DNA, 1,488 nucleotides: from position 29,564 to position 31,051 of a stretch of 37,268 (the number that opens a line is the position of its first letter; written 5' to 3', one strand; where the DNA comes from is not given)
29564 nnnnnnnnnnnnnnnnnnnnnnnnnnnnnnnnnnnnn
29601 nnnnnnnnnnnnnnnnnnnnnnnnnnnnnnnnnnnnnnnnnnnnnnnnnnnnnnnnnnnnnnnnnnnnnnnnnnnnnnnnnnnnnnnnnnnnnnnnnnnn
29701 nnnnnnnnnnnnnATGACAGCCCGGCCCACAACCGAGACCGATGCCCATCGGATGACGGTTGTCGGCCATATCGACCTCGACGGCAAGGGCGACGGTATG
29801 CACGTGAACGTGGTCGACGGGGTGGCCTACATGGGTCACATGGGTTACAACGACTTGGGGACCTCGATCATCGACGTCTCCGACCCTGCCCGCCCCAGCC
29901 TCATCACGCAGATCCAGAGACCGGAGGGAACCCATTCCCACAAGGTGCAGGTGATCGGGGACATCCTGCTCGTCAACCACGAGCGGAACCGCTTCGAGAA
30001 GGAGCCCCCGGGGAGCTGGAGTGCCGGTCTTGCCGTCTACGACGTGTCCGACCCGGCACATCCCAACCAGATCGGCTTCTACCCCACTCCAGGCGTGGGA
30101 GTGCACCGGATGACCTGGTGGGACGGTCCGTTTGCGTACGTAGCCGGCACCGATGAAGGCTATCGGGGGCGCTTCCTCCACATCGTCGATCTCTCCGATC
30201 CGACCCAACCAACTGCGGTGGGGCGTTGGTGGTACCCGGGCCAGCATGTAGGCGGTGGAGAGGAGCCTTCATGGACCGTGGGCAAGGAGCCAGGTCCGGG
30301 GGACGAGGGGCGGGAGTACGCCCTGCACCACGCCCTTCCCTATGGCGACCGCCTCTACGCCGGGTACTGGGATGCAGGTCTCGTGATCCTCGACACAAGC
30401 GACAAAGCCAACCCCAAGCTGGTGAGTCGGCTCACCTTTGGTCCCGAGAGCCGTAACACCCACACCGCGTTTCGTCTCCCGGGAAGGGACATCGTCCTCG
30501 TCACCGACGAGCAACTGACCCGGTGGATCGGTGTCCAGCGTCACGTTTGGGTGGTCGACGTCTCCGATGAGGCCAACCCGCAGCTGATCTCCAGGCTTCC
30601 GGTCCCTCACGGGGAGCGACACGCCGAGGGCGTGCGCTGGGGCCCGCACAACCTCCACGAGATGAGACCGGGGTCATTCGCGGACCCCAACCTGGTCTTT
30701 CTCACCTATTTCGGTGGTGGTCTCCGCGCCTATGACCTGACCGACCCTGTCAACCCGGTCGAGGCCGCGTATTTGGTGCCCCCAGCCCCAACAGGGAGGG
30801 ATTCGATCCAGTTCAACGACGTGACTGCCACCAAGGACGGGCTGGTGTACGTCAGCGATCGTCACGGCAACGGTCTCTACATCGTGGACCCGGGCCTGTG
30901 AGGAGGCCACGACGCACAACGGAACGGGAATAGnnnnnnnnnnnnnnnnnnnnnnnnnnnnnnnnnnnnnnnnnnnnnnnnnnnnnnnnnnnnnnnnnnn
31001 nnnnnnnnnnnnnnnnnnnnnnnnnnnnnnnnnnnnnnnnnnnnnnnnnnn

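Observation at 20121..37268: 17-kb candidate catabolic island built around three cytoplasmic LVIVD beta-propeller paralogs; pathway not recognisable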

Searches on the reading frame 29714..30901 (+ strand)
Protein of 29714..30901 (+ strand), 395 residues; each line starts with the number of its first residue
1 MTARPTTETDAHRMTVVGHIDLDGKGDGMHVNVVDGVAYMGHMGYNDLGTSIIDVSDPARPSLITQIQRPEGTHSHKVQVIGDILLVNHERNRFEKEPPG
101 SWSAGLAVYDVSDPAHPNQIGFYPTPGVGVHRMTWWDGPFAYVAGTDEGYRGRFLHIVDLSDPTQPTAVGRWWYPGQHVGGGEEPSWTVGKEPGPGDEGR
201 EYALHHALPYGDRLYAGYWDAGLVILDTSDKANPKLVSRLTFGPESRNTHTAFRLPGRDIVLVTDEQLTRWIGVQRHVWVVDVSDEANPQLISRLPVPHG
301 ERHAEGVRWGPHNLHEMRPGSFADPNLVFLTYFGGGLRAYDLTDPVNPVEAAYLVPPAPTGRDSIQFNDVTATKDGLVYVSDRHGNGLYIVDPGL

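Call 3: search_protein_families(library=pfam, proteins=[window:29714-30901:+], max_evalue=0.01)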
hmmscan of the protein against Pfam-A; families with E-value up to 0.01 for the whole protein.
window:29714-30901:+ (395 aa): 2 families
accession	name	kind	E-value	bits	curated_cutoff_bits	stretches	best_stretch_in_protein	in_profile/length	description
PF08309.17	LVIVD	-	1.4e-23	82.4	20.2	2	210-239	10-39/42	LVIVD repeat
PF09826.15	Beta_propel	-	0.00038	19.9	22.4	0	53-121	35-107/495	Beta propeller domain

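Call 7: search_protein_families(library=ncbifam, proteins=[window:29714-30901:+], max_evalue=0.001)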
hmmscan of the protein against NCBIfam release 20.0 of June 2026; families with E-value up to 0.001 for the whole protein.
window:29714-30901:+ (395 aa): 2 families
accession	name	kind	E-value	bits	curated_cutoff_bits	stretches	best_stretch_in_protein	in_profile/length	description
TIGR04312.1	choice_anch_B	subfamily_domain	1e-10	41.4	100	1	49-391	54-362/364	choice-of-anchor B family protein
NF052453.1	MthilOxMtoX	equivalog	8.3e-06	24.5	650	0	14-68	52-107/408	methanethiol oxidase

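Call 8: search_solved_structures(query=window:29714-30901:+, max_evalue=10, show_alignments=1)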
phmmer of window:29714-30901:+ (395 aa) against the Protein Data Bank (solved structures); distinct sequences matched with E-value up to 10: 3.
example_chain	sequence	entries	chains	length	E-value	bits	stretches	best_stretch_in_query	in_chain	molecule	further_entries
5hrm_A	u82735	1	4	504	1.8e-05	27.1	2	326-358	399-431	Haloalkylphosphorus hydrolase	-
5ioj_A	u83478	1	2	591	3.7e-05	26.1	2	326-358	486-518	Haloalkylphosphorus hydrolase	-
9vfj_3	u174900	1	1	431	0.12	14.5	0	257-324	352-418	LHCI-3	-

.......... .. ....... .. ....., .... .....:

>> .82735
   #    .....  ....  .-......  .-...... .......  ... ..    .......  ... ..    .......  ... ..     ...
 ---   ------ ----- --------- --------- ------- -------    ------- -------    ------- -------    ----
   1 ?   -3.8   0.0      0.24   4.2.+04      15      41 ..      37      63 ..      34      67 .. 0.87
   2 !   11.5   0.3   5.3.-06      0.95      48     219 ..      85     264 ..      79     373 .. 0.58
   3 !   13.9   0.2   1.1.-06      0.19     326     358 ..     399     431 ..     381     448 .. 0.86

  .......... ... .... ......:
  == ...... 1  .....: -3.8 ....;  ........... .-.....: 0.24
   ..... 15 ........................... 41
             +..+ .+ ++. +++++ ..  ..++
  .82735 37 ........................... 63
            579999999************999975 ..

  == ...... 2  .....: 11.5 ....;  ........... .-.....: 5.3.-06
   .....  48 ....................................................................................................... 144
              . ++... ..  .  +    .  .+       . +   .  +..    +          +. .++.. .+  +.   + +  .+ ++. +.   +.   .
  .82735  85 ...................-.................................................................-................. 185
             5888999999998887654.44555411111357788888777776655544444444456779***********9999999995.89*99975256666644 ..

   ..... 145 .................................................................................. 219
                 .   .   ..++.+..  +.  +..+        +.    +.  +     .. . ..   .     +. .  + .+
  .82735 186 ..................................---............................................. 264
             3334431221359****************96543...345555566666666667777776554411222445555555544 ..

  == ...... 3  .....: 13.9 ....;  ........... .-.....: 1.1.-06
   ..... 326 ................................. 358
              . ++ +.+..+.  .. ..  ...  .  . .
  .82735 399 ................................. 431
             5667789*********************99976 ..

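Call 11: find_homologous_proteins(query=window:29714-30901:+, max_evalue=0.00001)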
Query window:29714-30901:+ (395 aa): 2599 proteins with E <= 0.00001 among 8000 candidates; the best 120 are listed.
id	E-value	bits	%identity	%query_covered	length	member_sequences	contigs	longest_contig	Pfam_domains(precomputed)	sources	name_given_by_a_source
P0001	3.0e-249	845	90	100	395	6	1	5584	PF08309.18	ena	-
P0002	5.2e-234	795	85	100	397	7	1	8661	PF08309.18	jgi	jgi:hypothetical protein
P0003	6.2e-228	775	83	99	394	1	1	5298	PF08309.18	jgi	jgi:hypothetical protein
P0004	2.7e-224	763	81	100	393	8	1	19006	PF08309.18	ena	-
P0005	1.5e-222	757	82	98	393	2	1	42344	PF08309.18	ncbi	ncbi:MAG: LVIVD repeat-containing protein [Acidimicrobiia bacterium]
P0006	2.5e-222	757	82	98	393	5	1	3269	PF08309.18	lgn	-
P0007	8.8e-220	748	79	99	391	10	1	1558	PF08309.18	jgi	-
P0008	1.3e-218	744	79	97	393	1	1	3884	PF08309.18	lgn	-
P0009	2.4e-217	740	79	98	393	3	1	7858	PF08309.18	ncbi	-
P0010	2.1e-216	737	77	100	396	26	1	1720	PF08309.18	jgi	jgi:hypothetical protein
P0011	4.1e-216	736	80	98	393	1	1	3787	PF08309.18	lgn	-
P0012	4.1e-216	736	79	100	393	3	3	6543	PF08309.18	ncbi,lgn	-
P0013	2.2e-215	734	78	98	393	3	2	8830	PF08309.18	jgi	jgi:hypothetical protein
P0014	3.6e-215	733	79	98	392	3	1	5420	PF08309.18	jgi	jgi:hypothetical protein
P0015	2.2e-214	730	77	99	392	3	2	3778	PF08309.18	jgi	jgi:hypothetical protein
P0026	9.6e-208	709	75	98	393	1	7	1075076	PF08309.18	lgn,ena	-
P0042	1.1e-196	672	72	98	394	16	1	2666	PF05694.18,PF08309.18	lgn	-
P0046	3.1e-194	664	73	97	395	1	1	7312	PF05694.18,PF08309.18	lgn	-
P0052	1.5e-169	583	65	96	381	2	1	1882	PF05694.18,PF09826.16,PF08309.18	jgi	jgi:hypothetical protein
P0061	1.2e-164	567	65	96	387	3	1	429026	PF08309.18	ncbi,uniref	ncbi:LVIVD repeat-containing protein [Phytohabitans kaempferiae]|uniref:LVIVD repeat-containing prot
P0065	1.2e-155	537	60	97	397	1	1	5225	PF05694.18,PF08309.18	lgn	-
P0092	4.6e-143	495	56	97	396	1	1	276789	PF08309.18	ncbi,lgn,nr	ncbi:MAG: hypothetical protein HYX52_04165 [Chloroflexi bacterium]|nr:hypothetical protein [Chlorofl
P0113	4.5e-141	489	56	96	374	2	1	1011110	PF08309.18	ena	-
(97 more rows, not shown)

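Call 13: find_encoding_contigs(protein=P0061, flank=10000, max_places=2)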
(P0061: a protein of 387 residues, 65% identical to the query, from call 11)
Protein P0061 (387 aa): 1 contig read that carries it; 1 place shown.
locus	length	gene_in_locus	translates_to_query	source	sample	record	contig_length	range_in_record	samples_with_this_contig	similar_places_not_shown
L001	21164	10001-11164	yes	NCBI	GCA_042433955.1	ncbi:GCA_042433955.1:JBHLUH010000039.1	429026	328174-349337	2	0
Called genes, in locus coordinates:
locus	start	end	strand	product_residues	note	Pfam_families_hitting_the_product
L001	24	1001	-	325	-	PF13593:SBF_like, PF01758:SBF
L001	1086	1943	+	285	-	PF00126:HTH_1, PF03466:LysR_substrate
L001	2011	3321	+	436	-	PF08309:LVIVD (faint)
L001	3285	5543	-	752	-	PF01315:Ald_Xan_dh_C, PF02738:MoCoBD_1, PF20256:MoCoBD_2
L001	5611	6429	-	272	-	PF00941:FAD_binding_5, PF03450:CO_deh_flav_C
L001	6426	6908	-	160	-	PF01799:Fer2_2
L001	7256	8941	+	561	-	PF00496:SBP_bac_5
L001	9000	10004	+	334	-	PF04909:Amidohydro_2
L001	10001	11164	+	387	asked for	PF08309:LVIVD (faint)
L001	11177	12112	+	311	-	PF19300:BPD_transp_1_N (faint), PF00528:BPD_transp_1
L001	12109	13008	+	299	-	PF00528:BPD_transp_1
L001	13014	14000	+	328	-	PF00005:ABC_tran, PF13304:AAA_21 (faint), PF08352:oligo_HPY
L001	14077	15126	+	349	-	PF00005:ABC_tran, PF13304:AAA_21, PF08352:oligo_HPY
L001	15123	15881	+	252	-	PF00899:ThiF (weak), PF00106:adh_short, PF08659:KR, PF13561:adh_short_C2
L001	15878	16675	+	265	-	PF00106:adh_short, PF08659:KR, PF13561:adh_short_C2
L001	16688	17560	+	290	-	PF10370:Rv2993c-like_N (weak), PF01557:FAA_hydrolase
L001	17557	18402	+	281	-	PF01557:FAA_hydrolase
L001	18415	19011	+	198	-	PF02627:CMD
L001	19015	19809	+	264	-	PF09339:HTH_IclR, PF01614:IclR_C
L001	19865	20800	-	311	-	PF04542:Sigma70_r2, PF08281:Sigma70_r4_2, PF12680:SnoaL_2 (weak)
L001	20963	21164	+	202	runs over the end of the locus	PF02525:Flavodoxin_2, PF03358:FMN_red, PF12724:Flavodoxin_5 (faint), PF00258:Flavodoxin_1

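Call 14: find_encoding_contigs(protein=P0092, flank=10000, max_places=2)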
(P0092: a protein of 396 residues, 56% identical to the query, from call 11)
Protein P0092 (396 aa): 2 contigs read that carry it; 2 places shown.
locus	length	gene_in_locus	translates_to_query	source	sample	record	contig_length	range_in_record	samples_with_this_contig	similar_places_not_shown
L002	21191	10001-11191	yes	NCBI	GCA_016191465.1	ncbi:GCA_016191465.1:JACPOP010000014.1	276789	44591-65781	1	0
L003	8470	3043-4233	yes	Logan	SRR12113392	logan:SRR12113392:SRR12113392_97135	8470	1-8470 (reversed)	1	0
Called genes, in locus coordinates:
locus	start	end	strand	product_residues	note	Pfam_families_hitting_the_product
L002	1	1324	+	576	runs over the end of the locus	PF02776:TPP_enzyme_N, PF00205:TPP_enzyme_M, PF02775:TPP_enzyme_C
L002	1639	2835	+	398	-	PF09084:NMT1, PF13379:NMT1_2, PF12974:Phosphonate-bd (weak)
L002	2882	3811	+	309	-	PF02826:2-Hacid_dh_C (faint), PF03446:NAD_binding_2, PF03807:F420_oxidored (weak), PF14833:NAD_binding_11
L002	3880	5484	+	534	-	PF02129:Peptidase_S15, PF08530:PepX_C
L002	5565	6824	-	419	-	PF00557:Peptidase_M24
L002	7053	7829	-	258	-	PF00106:adh_short, PF23441:SDR, PF01370:Epimerase (faint), PF08659:KR, PF13561:adh_short_C2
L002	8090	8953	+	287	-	PF01978:TrmB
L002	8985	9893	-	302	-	PF04909:Amidohydro_2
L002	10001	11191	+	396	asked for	PF08309:LVIVD (faint)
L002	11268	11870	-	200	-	-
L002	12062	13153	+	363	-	PF19361:DUF5937 (faint), PF01022:HTH_5, PF12840:HTH_20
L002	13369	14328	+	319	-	PF00497:SBP_bac_3, PF10613:Lig_chan-Glu_bd (weak)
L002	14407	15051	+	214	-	PF00528:BPD_transp_1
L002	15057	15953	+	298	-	PF13191:AAA_16 (weak), PF00005:ABC_tran, PF02463:SMC_N (faint), PF13304:AAA_21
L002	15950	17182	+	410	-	PF00291:PALP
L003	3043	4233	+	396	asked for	PF08309:LVIVD (faint)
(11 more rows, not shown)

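Call 23: find_encoding_contigs(protein=P0026, flank=10000, max_places=2)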
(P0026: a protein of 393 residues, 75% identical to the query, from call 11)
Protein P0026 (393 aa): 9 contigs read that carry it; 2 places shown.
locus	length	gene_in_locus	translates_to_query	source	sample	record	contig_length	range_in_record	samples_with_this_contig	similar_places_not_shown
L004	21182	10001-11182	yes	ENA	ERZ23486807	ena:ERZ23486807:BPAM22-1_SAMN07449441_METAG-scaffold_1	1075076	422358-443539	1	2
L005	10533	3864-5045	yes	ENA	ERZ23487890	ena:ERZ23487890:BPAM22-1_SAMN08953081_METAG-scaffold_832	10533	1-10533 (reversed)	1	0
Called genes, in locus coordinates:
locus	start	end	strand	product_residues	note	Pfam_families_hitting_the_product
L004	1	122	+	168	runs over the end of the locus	PF00881:Nitroreductase, PF14512:TM1586_NiRdase (faint)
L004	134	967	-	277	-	PF01925:TauE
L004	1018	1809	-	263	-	PF00106:adh_short, PF08659:KR, PF13561:adh_short_C2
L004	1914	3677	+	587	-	PF00496:SBP_bac_5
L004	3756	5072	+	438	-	PF08309:LVIVD (faint)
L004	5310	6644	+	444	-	PF08309:LVIVD (weak)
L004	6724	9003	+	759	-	PF01315:Ald_Xan_dh_C, PF02738:MoCoBD_1, PF20256:MoCoBD_2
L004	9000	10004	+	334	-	PF04909:Amidohydro_2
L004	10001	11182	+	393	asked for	PF08309:LVIVD (faint)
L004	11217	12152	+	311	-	PF19300:BPD_transp_1_N (faint), PF00528:BPD_transp_1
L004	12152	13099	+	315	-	PF00528:BPD_transp_1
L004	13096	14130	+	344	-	PF00005:ABC_tran, PF08352:oligo_HPY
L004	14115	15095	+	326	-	PF00005:ABC_tran, PF13401:AAA_22 (faint), PF13304:AAA_21 (weak), PF08352:oligo_HPY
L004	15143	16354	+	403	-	PF00682:HMGL-like, PF22617:HCS_D2 (faint)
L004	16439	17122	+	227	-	PF00392:GntR, PF07729:FCD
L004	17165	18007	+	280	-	PF01557:FAA_hydrolase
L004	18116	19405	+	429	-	PF05977:MFS_3, PF07690:MFS_1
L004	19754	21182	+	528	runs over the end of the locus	PF18604:PreAtp-grasp (faint), PF24923:ATP-grasp_IQCH, PF18105:PGM1_C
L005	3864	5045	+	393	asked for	PF08309:LVIVD (faint)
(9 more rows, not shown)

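Call 24: find_encoding_contigs(protein=P0113, flank=10000, max_places=2)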
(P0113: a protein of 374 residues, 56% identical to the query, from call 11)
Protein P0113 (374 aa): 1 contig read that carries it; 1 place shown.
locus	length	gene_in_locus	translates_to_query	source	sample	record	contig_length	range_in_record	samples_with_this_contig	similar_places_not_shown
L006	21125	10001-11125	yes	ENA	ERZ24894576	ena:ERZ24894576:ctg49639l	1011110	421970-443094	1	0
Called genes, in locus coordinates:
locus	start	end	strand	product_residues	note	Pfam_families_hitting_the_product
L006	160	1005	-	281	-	PF09339:HTH_IclR, PF01614:IclR_C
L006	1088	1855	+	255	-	PF00106:adh_short, PF08659:KR, PF13561:adh_short_C2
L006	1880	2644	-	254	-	PF01557:FAA_hydrolase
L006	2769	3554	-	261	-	PF00106:adh_short, PF08659:KR, PF13561:adh_short_C2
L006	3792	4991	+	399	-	PF00557:Peptidase_M24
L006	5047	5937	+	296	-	PF00941:FAD_binding_5, PF03450:CO_deh_flav_C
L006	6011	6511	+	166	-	PF00111:Fer2, PF01799:Fer2_2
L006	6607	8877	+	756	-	PF01315:Ald_Xan_dh_C, PF02738:MoCoBD_1, PF20256:MoCoBD_2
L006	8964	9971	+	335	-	PF04909:Amidohydro_2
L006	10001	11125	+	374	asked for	PF08309:LVIVD (faint)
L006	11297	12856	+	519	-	PF02129:Peptidase_S15, PF08530:PepX_C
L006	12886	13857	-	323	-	PF02463:SMC_N (faint), PF00005:ABC_tran, PF13401:AAA_22 (faint), PF13304:AAA_21 (weak), PF08352:oligo_HPY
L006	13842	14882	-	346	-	PF00005:ABC_tran, PF08352:oligo_HPY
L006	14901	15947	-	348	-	PF00528:BPD_transp_1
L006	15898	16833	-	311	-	PF19300:BPD_transp_1_N (faint), PF00528:BPD_transp_1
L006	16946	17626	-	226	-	PF00392:GntR, PF07729:FCD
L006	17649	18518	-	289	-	PF00389:2-Hacid_dh (weak), PF02826:2-Hacid_dh_C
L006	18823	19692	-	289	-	PF02826:2-Hacid_dh_C (weak), PF03446:NAD_binding_2, PF03807:F420_oxidored (weak), PF14833:NAD_binding_11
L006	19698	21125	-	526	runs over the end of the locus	PF01326:PPDK_N (weak), PF00391:PEP-utilizers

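Call 25: search_solved_structures(query=A2, max_evalue=1, show_alignments=2)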
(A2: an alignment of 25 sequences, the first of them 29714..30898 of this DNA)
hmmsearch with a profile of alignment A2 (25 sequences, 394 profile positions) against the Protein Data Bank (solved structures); distinct sequences matched with E-value up to 1: 7.
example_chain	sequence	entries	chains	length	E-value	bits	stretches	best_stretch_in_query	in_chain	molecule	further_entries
5hrm_A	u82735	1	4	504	4.2e-14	55.2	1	12-359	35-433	Haloalkylphosphorus hydrolase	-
5ioj_A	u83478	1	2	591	9.1e-14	54.1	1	13-359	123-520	Haloalkylphosphorus hydrolase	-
3jb4_A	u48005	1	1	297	0.12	14.2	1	185-272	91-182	VP1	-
5h1j_A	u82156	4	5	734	0.39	12.5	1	209-273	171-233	Gem-associated protein 5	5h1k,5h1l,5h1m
5h3s_A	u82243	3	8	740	0.39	12.5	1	209-273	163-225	Gem-associated protein 5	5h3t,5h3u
5gxh_A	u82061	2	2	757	0.41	12.5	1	209-273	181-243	Gem-associated protein 5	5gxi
5tee_A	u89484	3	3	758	0.41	12.5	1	209-273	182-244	Gem-associated protein 5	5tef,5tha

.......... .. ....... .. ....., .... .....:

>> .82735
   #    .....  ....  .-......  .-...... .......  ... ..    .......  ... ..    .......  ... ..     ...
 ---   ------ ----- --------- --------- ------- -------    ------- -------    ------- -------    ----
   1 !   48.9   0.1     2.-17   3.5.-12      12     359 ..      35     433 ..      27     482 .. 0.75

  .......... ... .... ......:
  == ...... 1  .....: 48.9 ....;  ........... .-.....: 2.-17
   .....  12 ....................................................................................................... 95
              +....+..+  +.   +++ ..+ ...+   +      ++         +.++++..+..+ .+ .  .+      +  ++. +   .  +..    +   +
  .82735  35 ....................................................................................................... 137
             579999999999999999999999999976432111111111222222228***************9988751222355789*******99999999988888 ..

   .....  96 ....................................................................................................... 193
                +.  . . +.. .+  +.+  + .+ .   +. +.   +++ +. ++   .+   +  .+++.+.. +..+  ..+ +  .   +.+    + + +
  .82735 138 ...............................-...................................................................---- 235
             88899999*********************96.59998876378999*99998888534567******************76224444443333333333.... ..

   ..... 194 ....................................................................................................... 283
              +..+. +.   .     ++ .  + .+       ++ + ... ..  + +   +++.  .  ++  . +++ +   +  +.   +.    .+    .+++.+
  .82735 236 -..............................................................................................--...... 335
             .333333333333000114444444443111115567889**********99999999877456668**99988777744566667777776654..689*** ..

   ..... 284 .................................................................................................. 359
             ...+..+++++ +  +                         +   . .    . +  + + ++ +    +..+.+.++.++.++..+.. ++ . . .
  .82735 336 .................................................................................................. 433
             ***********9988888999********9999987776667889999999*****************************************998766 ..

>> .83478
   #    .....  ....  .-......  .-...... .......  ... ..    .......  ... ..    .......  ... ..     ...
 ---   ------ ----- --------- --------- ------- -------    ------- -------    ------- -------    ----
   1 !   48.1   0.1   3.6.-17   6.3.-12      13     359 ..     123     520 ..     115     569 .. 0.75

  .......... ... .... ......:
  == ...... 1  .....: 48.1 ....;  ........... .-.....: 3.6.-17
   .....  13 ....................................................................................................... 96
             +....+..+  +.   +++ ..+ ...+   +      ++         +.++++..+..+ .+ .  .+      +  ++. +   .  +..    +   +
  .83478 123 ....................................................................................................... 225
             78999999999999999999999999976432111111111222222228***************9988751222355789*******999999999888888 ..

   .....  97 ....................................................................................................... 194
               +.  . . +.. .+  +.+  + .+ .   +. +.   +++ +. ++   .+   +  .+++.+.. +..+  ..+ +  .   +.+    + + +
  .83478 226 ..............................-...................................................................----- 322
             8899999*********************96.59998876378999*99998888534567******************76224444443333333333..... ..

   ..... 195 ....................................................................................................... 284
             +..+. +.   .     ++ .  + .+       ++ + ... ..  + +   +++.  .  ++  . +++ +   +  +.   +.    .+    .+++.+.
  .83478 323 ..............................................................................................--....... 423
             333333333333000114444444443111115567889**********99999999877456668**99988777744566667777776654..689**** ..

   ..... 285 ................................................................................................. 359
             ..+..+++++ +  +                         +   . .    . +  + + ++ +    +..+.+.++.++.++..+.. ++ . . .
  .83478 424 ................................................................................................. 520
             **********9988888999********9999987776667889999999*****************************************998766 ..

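Call 35: predict_structure(alignment_id=A2)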
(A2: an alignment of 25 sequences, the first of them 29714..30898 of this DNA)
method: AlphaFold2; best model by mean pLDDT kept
length: 395 residues; sequences in the alignment: 25
mean_pLDDT: 90.6   pTM: 0.90
mean pLDDT of the five models: 90.6, 90.6, 90.5, 89.0, 88.3
residues with pLDDT >= 90: 285; 70-90: 85; 50-70: 14; < 50: 11
segments of 3 or more residues with pLDDT < 50: 1-9
pLDDT, mean of each block of 10 residues (from residue 1): 44 94 89 95 90 97 95 91 95 78 89 97 93 92 95 96 97 96 88 58 94 95 97 97 89 96 92 90 98 90 77 92 95 95 97 90 90 96 92 93
secondary structure, 60 per line:
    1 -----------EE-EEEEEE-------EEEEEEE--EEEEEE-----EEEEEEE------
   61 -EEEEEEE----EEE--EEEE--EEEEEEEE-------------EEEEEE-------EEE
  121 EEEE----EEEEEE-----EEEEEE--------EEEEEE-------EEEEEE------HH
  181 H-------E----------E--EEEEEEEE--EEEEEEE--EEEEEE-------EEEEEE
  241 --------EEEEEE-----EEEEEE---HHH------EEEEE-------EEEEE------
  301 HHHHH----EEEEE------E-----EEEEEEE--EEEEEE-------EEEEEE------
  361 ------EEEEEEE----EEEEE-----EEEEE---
elements in order: E15-20 E28-34 E37-42 E48-54 E62-68 E73-75 E78-81 E84-91 E105-110 E118-124 E129-134 E140-145 E154-159 E167-172 E203-210 E213-219 E222-227 E235-240 E249-254 E260-265 E278-282 E290-294 H301-305 E310-314 E327-333 E336-341 E349-354 E367-373 E378-382 E388-392
